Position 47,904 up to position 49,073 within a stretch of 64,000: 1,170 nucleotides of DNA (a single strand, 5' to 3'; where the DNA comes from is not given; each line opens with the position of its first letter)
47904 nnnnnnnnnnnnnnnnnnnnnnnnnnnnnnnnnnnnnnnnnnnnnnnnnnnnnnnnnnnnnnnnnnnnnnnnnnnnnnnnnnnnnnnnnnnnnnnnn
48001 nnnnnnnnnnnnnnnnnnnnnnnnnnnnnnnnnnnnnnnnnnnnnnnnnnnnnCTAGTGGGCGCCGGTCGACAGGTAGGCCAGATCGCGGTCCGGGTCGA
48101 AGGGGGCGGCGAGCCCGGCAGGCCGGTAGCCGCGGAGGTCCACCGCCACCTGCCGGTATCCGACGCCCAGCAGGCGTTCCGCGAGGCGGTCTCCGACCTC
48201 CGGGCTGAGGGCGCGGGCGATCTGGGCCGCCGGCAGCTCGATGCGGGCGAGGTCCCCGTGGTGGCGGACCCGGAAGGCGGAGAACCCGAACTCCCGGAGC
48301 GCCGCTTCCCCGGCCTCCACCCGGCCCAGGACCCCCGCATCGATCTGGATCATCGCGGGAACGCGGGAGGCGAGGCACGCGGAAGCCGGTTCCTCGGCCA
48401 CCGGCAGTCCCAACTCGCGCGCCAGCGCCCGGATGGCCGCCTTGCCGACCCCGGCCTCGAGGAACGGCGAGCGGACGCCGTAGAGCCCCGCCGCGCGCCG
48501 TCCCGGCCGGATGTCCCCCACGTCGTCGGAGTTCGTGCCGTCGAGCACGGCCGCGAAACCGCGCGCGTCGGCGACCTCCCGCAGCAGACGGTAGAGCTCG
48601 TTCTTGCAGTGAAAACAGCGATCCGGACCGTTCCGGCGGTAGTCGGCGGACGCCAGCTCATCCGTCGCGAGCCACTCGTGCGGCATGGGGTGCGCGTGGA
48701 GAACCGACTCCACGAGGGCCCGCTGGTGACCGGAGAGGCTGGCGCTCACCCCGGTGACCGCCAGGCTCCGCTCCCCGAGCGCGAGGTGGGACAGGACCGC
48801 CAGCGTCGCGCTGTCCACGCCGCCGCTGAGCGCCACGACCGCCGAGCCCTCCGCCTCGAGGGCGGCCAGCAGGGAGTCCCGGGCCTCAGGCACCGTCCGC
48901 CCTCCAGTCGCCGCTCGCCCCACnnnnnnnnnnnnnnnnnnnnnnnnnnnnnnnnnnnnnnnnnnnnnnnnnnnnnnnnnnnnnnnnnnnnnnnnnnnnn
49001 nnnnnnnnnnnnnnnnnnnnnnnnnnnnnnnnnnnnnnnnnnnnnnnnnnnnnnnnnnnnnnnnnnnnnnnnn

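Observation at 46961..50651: Moco operon moeA-moaC extended by a LarE-like PP-loop ATPase and a zinc-ribbon MBL hydrolase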

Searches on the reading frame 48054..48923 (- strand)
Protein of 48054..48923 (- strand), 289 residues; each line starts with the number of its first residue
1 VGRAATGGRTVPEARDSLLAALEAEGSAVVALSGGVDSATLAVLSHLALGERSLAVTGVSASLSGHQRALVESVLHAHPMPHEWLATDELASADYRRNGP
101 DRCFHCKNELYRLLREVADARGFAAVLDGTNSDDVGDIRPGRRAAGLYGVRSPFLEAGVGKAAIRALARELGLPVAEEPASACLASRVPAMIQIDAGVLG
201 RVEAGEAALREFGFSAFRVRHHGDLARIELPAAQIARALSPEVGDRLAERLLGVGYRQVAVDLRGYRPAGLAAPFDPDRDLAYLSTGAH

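Call 4: search_protein_families(library=pfam, proteins=[window:48054-48923:-], max_evalue=0.01)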
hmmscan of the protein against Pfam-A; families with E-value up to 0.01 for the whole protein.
window:48054-48923:- (289 aa): 1 family
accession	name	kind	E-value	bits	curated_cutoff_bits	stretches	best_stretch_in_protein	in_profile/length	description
PF02540.23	NAD_synthase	-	0.0011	18.5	21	1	27-55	20-49/242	NAD synthase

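Call 5: search_protein_families(library=ncbifam, proteins=[window:48054-48923:-], max_evalue=0.01)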
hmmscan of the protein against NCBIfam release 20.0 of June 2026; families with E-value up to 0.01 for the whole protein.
window:48054-48923:- (289 aa): 7 families
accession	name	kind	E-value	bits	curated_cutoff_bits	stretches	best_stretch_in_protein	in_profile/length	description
TIGR00268.2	TIGR00268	equivalog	1.3e-76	257.3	150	1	15-268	3-255/259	ATP-dependent sacrificial sulfur transferase LarE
NF010587.0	PRK13980.1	equivalog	6.8e-05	22.2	255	1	27-56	33-62/267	NAD+ synthase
TIGR00884.1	guaA_Cterm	equivalog_domain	8.8e-05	22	338.75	1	25-57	16-48/310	glutamine-hydrolyzing GMP synthase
NF000848.1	PRK00074.1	equivalog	0.00061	18.5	400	1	26-57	214-245/512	glutamine-hydrolyzing GMP synthase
NF001138.1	PRK00143.1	equivalog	0.002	17.1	284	0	29-61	3-31/345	tRNA 2-thiouridine(34) synthase MnmA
TIGR00552.1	nadE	equivalog_domain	0.0042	16.3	63.65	1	27-56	24-54/251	NAD(+) synthase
NF002048.0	PRK00876.1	subfamily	0.0059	15.5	313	1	15-53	28-65/330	NAD(+) synthase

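Call 6: find_encoding_contigs(protein=window:48054-48893:-, flank=10000, max_places=6)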
Protein window:48054-48893:- (279 aa): 2 contigs read that carry it; 1 place shown.
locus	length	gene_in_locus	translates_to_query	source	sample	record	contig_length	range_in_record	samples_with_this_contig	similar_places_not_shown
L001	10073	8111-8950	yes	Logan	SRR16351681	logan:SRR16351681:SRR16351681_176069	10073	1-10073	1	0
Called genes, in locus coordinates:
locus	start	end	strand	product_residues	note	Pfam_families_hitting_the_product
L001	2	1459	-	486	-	?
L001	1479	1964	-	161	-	PF04093:MreD (weak)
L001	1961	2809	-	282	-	PF04085:MreC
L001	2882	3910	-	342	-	PF00022:Actin (weak), PF06723:MreB_Mbl, PF00012:HSP70 (weak), PF14450:FtsA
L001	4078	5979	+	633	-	PF13623:SurA_N_2, PF13624:SurA_N_3, PF13145:Rotamase_2, PF13616:Rotamase_3, PF00639:Rotamase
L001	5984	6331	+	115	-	PF01740:STAS, PF13466:STAS_2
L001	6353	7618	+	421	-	PF03453:MoeA_N, PF00994:MoCF_biosynth, PF03454:MoeA_C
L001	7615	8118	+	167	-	PF01967:MoaC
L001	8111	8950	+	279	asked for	-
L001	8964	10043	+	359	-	PF23023:Anti-Pycsar_Apyc1, PF00753:Lactamase_B, PF12706:Lactamase_B_2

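Call 9: find_homologous_proteins(query=window:48054-48893:-, max_evalue=1e-10)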
Query window:48054-48893:- (279 aa): 2705 proteins with E <= 1e-10 among 8000 candidates; the best 120 are listed.
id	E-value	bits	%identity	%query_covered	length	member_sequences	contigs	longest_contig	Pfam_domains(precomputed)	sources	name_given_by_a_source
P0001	8.7e-169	578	97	99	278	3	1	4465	-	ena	-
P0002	2.4e-159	547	92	100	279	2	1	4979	-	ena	-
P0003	8.3e-159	545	92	100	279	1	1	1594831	-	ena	-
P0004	6.0e-158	542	92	99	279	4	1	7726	-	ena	-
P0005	6.9e-158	542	92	100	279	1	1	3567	-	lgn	-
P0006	5.4e-157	539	91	100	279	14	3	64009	-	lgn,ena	-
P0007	2.6e-156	537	91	100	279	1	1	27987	-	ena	-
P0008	7.4e-156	535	91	100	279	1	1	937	-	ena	-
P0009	1.9e-155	534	90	100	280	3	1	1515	-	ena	-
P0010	7.2e-155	532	90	99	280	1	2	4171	-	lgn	-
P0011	1.4e-154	531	90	100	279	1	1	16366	-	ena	-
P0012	2.0e-154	531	90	100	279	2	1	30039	-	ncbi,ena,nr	ncbi:MAG: ATP-dependent sacrificial sulfur transferase LarE [Acidobacteriota bacterium]|nr:ATP-depen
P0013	3.5e-154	530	90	100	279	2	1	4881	-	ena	-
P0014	4.1e-154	530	90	100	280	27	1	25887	-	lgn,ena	-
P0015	7.2e-152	522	89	99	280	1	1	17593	-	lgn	-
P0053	2.4e-108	380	70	98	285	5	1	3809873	-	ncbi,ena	-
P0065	4.5e-102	359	66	96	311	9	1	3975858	PF02540.24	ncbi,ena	-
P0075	7.7e-94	332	61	99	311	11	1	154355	-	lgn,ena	-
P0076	1.7e-93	331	59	98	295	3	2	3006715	PF02540.24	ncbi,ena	-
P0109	2.1e-71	259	53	92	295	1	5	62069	PF02540.24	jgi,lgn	jgi:uncharacterized protein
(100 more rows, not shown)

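Call 10: find_related_loci(query=window:48054-48893:-, collection=genome_contigs, flank=10000)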
Query window:48054-48893:- (279 aa) in genome_contigs; peptide patterns used: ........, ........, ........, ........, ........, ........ (x = any residue, [..] = any of these).
416 stretches matched a pattern; 155 encode a relative of the query (tblastn E <= 1e-3); the best 80 are kept; 80 distinct loci.
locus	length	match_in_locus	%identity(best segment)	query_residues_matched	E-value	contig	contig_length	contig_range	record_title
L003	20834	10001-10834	91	1-278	7e-162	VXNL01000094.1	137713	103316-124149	MAG: Acidobacteria bacterium isolate SB0661_bin_8 NODE_150_length_137713_cov_201.874239, whole genome shotgun sequence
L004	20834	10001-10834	90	1-278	1e-159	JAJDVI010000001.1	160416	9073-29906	MAG: Acidobacteria bacterium isolate jk18x22bins.33 k141_314203, whole genome shotgun sequence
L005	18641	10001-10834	90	1-278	1e-158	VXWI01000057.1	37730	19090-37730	MAG: Acidobacteria bacterium isolate SB0668_bin_14 NODE_511_length_37730_cov_12.896536, whole genome shotgun sequence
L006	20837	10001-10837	89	1-279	2e-158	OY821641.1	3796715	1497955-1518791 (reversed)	MAG: Vicinamibacteria bacterium isolate 8cd05730-cbc4-4aa5-8344-af9f7d824ee9 genome assembly, chromosome: 1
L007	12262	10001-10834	89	1-278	3e-158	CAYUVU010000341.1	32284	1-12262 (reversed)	MAG TPA_asm: uncultured Acidobacteriota bacterium isolate SRP338948_co1_9 genome assembly, contig: k141_473596, whole ge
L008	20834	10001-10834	90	1-278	8e-158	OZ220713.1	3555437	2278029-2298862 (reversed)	MAG: Vicinamibacteria bacterium isolate f5636fb4-303b-4095-abf0-868cc3675b90 genome assembly, chromosome: 1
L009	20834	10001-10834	87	1-278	1e-153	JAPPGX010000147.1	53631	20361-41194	MAG: Acidobacteriota bacterium isolate RHO1_bin_67 NODE_1339_length_53631_cov_24.027251, whole genome shotgun sequence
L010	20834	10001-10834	87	1-278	2e-153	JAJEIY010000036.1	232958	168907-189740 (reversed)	MAG: Acidobacteria bacterium isolate p16x63bins.69 k141_393170, whole genome shotgun sequence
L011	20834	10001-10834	87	1-278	3e-153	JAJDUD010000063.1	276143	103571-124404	MAG: Acidobacteria bacterium isolate jk18x1bzbins.64 k141_294743, whole genome shotgun sequence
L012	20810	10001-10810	81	5-274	5e-143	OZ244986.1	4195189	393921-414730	MAG: Candidatus Marinacidobacterium sp. isolate 3944564f-3231-43fa-8f4a-73563c7b229a genome assembly, chromosome: 1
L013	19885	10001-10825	83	4-278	7e-142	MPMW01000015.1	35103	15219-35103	MAG: Acidobacteria bacterium bin61 NODE_1905_length_35103_cov_15.1252_ID_3809, whole genome shotgun sequence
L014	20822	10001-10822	81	5-278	1e-140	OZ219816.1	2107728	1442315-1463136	MAG: Vicinamibacteria bacterium isolate 9f2a63bf-6400-4679-989b-6d6b125ab8ea genome assembly, chromosome: 2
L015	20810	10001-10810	81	5-274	5e-141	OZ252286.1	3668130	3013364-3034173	MAG: Candidatus Marinacidobacterium sp. isolate 2fc02975-8019-4601-bdd3-05d84ce2460d genome assembly, chromosome: 1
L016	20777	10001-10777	50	3-261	2e-78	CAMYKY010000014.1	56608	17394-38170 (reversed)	MAG: uncultured Acidobacteria bacterium isolate FCS_M_Acidobacteriota_01 genome assembly, contig: scaffold_771, whole ge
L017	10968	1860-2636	53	3-261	3e-77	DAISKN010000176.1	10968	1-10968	MAG TPA_asm: Acidobacteriota bacterium isolate CTOTU25575 NODE_2902_length_10968_cov_4.434619, whole genome shotgun sequ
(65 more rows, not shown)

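Call 12: find_encoding_contigs(protein=P0053, flank=10000, max_places=2)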
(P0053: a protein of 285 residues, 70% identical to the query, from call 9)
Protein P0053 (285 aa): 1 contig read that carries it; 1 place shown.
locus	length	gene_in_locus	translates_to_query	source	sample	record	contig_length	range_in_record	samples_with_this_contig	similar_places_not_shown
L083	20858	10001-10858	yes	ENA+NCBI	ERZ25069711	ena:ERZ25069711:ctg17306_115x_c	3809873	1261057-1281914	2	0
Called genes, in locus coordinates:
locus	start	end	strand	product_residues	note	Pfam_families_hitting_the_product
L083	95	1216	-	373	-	PF01098:FTSW_RODA_SPOVE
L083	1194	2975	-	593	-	PF03717:PBP_dimer, PF00905:Transpeptidase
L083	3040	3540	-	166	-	PF04093:MreD (weak)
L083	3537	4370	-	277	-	PF04085:MreC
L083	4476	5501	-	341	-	PF06723:MreB_Mbl, PF00022:Actin (faint), PF14450:FtsA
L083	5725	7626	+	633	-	PF13623:SurA_N_2, PF13624:SurA_N_3, PF09312:SurA_N (weak), PF13145:Rotamase_2, PF13616:Rotamase_3, PF00639:Rotamase, PF13145:Rotamase_2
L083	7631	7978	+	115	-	PF01740:STAS, PF13466:STAS_2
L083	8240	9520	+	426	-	PF03453:MoeA_N, PF00994:MoCF_biosynth, PF03454:MoeA_C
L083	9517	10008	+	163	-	PF01967:MoaC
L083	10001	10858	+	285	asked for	-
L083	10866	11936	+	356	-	PF23023:Anti-Pycsar_Apyc1, PF00753:Lactamase_B, PF12706:Lactamase_B_2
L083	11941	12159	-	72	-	PF02416:TatA_B_E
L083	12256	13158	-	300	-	PF02423:OCD_Mu_crystall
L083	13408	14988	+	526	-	PF03853:YjeF_N, PF01256:Carb_kinase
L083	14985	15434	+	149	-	PF02367:TsaE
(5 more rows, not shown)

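Call 13: find_encoding_contigs(protein=P0076, flank=10000, max_places=2)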
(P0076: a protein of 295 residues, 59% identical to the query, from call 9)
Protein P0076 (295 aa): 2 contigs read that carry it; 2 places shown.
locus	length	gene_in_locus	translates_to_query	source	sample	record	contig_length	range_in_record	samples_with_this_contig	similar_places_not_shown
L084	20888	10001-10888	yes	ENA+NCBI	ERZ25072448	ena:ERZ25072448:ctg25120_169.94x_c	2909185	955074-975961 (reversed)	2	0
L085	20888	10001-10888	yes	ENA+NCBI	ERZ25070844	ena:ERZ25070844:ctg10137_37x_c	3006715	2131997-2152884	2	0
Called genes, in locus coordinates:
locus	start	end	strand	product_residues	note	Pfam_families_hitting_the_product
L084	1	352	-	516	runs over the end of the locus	PF10150:RNase_E_G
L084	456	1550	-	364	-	PF01098:FTSW_RODA_SPOVE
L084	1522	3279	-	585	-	PF03717:PBP_dimer, PF00905:Transpeptidase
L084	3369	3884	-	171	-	PF04093:MreD (weak)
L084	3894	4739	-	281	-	PF04085:MreC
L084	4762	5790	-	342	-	PF06723:MreB_Mbl, PF00022:Actin (weak), PF00012:HSP70, PF14450:FtsA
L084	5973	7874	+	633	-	PF13623:SurA_N_2, PF13624:SurA_N_3, PF13145:Rotamase_2, PF13616:Rotamase_3, PF00639:Rotamase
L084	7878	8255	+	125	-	PF01740:STAS, PF13466:STAS_2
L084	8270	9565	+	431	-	PF03453:MoeA_N, PF00994:MoCF_biosynth, PF03454:MoeA_C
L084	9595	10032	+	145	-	PF01967:MoaC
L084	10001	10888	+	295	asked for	PF02540:NAD_synthase (faint)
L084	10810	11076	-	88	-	-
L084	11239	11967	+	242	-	PF23023:Anti-Pycsar_Apyc1, PF00753:Lactamase_B, PF12706:Lactamase_B_2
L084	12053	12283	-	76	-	PF02416:TatA_B_E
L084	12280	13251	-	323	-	PF02423:OCD_Mu_crystall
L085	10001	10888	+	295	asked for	PF02540:NAD_synthase (faint)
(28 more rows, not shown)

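Call 14: find_encoding_contigs(protein=P0109, flank=10000, max_places=2)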
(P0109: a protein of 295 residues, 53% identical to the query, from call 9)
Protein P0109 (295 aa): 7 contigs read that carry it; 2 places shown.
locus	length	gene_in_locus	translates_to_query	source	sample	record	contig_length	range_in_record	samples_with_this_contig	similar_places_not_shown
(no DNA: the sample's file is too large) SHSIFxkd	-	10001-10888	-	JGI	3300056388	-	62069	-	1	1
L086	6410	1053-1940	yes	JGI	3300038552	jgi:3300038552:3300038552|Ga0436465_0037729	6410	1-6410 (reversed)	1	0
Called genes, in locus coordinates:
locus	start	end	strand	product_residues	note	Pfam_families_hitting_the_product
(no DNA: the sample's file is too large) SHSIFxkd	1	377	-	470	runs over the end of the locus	PF02310:B12-binding, PF04055:Radical_SAM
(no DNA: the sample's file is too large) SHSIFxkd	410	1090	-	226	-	PF00535:Glycos_transf_2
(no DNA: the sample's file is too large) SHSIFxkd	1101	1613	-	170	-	-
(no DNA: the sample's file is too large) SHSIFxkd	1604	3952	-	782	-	PF00069:Pkinase, PF07714:PK_Tyr_Ser-Thr, PF13428:TPR_14 (faint)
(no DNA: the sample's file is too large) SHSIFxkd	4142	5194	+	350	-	PF14602:Hexapep_2 (faint), PF04613:LpxD, PF25084:LbH_EIF2B (faint), PF25087:GMPPB_C (faint), PF24894:Hexapep_GlmU (faint), PF00132:Hexapep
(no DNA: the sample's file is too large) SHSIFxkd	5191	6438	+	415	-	PF03453:MoeA_N, PF00994:MoCF_biosynth, PF03454:MoeA_C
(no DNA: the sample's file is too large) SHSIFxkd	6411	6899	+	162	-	PF01967:MoaC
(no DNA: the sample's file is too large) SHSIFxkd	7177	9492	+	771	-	PF01804:Penicil_amidase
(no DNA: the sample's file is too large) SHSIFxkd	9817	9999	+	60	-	PF21344:Zn_ribbon_LysW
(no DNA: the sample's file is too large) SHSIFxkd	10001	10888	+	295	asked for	PF02540:NAD_synthase (weak)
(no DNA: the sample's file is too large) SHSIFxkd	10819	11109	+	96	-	-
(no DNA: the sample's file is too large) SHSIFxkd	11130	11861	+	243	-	PF23023:Anti-Pycsar_Apyc1, PF00753:Lactamase_B, PF12706:Lactamase_B_2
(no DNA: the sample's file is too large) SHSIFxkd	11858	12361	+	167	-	PF03958:Secretin_N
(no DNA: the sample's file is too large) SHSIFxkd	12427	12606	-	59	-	PF02416:TatA_B_E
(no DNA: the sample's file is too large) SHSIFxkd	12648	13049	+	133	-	-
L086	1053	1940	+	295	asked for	PF02540:NAD_synthase (weak)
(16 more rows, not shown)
